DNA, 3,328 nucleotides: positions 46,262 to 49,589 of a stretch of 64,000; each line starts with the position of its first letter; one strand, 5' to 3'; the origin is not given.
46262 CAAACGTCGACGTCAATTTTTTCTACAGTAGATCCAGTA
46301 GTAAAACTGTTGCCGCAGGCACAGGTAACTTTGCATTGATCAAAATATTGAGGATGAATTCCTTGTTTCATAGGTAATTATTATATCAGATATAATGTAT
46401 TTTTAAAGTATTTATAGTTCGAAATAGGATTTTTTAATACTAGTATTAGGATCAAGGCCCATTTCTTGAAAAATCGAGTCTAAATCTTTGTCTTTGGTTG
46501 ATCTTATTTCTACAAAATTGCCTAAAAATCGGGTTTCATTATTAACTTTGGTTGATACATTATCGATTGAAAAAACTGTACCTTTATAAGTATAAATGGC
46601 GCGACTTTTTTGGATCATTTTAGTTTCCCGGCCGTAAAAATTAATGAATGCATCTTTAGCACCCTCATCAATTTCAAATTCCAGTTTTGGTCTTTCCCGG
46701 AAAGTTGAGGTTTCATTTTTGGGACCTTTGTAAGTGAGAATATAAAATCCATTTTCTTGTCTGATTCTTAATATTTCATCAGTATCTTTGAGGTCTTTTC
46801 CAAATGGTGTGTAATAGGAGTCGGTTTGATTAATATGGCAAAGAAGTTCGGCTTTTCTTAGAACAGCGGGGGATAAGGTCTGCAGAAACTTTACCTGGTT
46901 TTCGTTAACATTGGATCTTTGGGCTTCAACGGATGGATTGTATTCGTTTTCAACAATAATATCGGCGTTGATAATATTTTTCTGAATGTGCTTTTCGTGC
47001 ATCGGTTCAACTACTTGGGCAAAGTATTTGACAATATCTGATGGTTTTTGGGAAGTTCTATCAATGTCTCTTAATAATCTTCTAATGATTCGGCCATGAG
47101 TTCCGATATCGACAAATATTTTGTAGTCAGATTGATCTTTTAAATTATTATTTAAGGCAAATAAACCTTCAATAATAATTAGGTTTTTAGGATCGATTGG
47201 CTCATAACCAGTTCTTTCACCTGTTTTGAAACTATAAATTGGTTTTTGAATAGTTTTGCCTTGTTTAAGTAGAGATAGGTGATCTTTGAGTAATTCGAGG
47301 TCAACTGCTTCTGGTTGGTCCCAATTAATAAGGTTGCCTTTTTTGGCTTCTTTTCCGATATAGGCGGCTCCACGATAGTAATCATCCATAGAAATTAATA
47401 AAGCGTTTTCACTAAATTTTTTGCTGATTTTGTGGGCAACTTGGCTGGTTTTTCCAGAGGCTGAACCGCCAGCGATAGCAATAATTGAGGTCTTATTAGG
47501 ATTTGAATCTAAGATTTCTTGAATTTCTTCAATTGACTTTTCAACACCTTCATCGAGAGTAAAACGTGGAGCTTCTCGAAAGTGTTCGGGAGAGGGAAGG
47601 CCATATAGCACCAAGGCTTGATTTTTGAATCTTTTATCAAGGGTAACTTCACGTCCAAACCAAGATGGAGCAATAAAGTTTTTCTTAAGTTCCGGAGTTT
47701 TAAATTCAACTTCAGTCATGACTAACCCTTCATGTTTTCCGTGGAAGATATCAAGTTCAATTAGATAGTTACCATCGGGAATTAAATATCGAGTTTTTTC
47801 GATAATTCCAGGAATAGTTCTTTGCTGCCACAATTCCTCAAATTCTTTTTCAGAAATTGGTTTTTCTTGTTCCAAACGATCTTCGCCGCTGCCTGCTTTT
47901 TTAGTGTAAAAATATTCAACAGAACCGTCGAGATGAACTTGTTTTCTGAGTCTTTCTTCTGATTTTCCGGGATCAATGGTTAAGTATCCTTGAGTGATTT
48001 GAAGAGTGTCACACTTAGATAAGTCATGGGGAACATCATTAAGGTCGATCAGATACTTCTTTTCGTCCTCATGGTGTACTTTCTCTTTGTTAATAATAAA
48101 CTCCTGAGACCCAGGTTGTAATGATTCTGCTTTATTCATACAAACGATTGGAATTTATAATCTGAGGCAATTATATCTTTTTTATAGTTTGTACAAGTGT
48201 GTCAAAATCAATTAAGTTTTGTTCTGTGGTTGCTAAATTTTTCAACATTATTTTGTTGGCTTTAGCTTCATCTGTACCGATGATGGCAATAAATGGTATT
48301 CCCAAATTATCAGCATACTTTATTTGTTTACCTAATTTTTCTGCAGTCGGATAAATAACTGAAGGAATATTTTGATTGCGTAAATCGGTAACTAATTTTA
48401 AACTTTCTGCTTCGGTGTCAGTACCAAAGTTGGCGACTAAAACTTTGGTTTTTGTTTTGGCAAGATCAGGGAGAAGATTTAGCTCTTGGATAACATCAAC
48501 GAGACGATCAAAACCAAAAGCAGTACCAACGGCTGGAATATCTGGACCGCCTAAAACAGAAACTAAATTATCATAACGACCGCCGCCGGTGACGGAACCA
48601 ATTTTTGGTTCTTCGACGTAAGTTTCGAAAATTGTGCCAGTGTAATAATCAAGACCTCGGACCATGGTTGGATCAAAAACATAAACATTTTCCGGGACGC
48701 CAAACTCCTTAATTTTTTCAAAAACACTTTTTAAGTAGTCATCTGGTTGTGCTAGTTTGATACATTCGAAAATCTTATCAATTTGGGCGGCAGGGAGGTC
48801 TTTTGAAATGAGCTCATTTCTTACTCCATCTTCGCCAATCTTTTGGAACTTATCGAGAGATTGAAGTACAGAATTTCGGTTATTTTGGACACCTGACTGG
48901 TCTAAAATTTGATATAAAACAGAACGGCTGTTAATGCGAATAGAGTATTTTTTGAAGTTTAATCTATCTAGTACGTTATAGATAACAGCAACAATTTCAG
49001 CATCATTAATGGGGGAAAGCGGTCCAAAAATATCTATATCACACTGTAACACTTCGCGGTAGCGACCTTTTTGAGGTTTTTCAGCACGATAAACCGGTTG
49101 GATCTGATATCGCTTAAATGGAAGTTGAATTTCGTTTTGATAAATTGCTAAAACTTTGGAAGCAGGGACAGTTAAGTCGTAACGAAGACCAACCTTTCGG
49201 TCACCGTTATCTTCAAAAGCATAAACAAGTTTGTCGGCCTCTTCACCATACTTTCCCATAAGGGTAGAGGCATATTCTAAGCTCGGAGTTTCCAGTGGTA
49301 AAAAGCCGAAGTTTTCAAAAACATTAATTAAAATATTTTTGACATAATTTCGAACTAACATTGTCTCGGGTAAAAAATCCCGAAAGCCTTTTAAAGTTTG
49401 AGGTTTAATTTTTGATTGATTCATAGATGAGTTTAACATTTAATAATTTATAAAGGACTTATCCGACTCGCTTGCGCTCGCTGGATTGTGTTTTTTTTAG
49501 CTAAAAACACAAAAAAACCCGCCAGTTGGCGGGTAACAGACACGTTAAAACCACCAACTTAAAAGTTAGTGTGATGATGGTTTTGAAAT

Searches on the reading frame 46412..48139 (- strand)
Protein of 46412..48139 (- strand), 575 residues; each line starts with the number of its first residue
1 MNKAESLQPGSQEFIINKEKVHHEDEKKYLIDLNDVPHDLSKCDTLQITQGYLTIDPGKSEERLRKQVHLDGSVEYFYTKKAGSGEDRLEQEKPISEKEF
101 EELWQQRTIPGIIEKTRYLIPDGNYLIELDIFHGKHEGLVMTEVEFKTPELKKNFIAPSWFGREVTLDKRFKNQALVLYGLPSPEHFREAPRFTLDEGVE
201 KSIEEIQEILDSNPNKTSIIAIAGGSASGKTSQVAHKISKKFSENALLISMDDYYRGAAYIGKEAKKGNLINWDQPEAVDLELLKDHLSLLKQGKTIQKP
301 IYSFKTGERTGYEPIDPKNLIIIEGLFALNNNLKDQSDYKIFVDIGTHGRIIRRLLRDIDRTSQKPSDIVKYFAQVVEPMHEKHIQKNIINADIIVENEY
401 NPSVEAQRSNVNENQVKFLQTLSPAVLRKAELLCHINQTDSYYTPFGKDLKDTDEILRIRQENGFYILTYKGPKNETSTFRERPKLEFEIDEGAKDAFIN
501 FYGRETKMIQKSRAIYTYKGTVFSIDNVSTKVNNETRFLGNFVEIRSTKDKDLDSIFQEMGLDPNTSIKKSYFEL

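Call 107: search_protein_families(library=pfam, proteins=[window:46412-48139:-], max_evalue=0.0001)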
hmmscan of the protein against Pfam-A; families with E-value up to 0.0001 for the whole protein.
window:46412-48139:- (575 aa): 2 families
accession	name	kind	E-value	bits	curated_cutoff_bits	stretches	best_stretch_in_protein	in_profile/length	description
PF00485.24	PRK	-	7.7e-29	101.3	22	1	219-397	1-188/196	Phosphoribulokinase / Uridine kinase family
PF01928.26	CYTH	-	6.2e-15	55.9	23.2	1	429-572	26-179/179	CYTH domain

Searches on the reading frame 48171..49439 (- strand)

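Call 107: search_protein_families(library=pfam, proteins=[window:48171-49439:-], max_evalue=0.0001)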
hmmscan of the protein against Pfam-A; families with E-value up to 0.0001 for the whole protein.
window:48171-49439:- (422 aa): 4 families
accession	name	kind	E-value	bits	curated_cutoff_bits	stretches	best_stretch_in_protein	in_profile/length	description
PF13393.11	tRNA-synt_His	-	1e-38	133.7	25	1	18-313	1-308/308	Histidyl-tRNA synthetase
PF03129.25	HGTP_anticodon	-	2.3e-17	63.3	21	1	332-421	1-93/94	Anticodon binding domain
PF00587.30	tRNA-synt_2b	-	2.3e-08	34.7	29.3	1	73-232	1-110/179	tRNA synthetase class II core domain (G, H, P, S and T)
PF00152.25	tRNA-synt_2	-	7.1e-06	25.7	25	0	16-157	11-137/308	tRNA synthetases class II (D, K and N)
